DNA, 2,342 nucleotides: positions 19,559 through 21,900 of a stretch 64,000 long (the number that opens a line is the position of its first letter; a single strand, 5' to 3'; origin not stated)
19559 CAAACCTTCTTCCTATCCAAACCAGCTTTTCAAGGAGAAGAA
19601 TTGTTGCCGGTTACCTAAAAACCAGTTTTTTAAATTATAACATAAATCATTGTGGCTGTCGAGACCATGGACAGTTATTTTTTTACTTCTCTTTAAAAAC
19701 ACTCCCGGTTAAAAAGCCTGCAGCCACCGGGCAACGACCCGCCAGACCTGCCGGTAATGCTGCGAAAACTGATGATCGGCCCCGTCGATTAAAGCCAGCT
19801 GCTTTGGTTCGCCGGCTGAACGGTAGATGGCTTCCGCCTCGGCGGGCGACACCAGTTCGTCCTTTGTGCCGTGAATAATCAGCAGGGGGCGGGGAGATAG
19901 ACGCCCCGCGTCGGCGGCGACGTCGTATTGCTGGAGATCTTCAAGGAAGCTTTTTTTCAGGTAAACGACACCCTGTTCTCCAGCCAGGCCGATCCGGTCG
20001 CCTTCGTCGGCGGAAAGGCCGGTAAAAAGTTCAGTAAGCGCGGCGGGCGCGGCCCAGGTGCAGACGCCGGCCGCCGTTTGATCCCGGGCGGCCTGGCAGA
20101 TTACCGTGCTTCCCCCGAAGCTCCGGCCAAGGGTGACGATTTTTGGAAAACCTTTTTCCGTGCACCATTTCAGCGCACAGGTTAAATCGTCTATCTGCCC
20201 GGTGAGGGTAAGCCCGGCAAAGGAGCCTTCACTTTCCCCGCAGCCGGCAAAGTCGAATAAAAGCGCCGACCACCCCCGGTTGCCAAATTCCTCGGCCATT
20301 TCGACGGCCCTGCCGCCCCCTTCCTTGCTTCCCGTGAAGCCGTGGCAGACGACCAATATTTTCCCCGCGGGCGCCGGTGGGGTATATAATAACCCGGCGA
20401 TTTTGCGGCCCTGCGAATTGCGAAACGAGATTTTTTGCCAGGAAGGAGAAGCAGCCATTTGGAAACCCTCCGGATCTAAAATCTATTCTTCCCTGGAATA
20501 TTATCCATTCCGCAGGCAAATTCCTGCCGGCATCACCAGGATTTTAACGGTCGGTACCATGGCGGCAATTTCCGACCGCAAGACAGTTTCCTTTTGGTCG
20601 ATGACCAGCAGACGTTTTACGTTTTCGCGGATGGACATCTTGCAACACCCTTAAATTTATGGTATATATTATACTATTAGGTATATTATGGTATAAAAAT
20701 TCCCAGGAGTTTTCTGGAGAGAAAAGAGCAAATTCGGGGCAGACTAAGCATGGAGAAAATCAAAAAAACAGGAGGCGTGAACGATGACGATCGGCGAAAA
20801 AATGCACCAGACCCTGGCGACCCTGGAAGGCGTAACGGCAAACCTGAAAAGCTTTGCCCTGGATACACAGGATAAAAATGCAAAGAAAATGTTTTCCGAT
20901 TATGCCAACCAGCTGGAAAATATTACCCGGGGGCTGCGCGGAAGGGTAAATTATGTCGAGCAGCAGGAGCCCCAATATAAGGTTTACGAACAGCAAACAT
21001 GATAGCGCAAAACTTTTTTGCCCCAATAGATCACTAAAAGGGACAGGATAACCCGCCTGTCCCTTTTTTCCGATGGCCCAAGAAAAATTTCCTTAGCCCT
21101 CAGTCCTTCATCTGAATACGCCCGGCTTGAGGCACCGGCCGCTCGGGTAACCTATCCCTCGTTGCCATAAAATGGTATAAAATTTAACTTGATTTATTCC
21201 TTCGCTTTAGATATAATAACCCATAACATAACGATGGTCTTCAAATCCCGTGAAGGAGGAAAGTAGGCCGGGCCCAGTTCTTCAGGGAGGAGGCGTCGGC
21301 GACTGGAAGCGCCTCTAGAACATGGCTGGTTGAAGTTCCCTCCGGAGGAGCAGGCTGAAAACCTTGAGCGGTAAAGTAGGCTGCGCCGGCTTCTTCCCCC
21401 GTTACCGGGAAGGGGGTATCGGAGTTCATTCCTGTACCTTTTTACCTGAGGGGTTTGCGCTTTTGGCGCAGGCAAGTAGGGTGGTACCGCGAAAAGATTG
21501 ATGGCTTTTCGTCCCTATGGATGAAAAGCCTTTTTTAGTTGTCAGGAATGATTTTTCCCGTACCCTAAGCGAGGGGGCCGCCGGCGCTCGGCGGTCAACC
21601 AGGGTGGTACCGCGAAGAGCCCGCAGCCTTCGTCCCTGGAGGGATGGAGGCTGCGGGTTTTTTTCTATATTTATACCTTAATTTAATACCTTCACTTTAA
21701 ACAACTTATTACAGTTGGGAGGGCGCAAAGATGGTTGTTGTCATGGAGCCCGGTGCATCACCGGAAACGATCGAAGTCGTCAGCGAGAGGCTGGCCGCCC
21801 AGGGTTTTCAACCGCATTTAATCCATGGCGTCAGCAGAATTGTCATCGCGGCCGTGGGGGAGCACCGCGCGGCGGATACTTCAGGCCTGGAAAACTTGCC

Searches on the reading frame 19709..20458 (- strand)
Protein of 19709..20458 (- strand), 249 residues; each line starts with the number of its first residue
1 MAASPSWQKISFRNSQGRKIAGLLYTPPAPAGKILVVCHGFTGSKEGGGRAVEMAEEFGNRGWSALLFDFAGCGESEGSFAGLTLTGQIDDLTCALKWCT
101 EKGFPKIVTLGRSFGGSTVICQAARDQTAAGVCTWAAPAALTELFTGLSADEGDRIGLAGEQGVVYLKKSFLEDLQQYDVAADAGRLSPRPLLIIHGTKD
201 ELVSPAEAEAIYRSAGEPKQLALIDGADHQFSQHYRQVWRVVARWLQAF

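Call 9: search_protein_families(library=pfam, proteins=[window:19709-20458:-])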
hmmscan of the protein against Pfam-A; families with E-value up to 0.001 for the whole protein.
window:19709-20458:- (249 aa): 7 families
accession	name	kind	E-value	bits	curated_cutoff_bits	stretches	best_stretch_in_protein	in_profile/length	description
PF12146.15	Hydrolase_4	-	8.9e-17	61.6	27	2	32-134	4-106/239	Serine aminopeptidase, S33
PF00561.26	Abhydrolase_1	-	6.9e-11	42.7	25.8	1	34-126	2-90/245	alpha/beta hydrolase fold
PF12697.13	Abhydrolase_6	-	1.2e-06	29.8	26.3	1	35-231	1-205/217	Alpha/beta hydrolase family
PF00326.27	Peptidase_S9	-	3e-06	27.3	22.6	1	87-244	43-201/213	Prolyl oligopeptidase family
PF02129.25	Peptidase_S15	-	3.4e-05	24.1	23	0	54-130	43-120/262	X-Pro dipeptidyl-peptidase (S15 family)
PF20408.4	Abhydrolase_11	-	0.00021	21.5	27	0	190-235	128-171/193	Alpha/beta hydrolase domain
PF01738.24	DLH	-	0.00025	21.2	21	0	190-237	144-194/217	Dienelactone hydrolase family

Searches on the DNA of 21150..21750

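Call 54: search_rna_families(source=window, start=21150, end=21750, threshold=gathering, show_alignments=1)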
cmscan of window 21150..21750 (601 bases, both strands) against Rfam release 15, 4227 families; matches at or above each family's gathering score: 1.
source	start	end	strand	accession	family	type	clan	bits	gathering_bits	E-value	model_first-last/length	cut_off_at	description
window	21241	21519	+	RF00230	T-box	Cis-reg; leader;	-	96.7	93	5.1e-22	1-219/219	no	T-box leader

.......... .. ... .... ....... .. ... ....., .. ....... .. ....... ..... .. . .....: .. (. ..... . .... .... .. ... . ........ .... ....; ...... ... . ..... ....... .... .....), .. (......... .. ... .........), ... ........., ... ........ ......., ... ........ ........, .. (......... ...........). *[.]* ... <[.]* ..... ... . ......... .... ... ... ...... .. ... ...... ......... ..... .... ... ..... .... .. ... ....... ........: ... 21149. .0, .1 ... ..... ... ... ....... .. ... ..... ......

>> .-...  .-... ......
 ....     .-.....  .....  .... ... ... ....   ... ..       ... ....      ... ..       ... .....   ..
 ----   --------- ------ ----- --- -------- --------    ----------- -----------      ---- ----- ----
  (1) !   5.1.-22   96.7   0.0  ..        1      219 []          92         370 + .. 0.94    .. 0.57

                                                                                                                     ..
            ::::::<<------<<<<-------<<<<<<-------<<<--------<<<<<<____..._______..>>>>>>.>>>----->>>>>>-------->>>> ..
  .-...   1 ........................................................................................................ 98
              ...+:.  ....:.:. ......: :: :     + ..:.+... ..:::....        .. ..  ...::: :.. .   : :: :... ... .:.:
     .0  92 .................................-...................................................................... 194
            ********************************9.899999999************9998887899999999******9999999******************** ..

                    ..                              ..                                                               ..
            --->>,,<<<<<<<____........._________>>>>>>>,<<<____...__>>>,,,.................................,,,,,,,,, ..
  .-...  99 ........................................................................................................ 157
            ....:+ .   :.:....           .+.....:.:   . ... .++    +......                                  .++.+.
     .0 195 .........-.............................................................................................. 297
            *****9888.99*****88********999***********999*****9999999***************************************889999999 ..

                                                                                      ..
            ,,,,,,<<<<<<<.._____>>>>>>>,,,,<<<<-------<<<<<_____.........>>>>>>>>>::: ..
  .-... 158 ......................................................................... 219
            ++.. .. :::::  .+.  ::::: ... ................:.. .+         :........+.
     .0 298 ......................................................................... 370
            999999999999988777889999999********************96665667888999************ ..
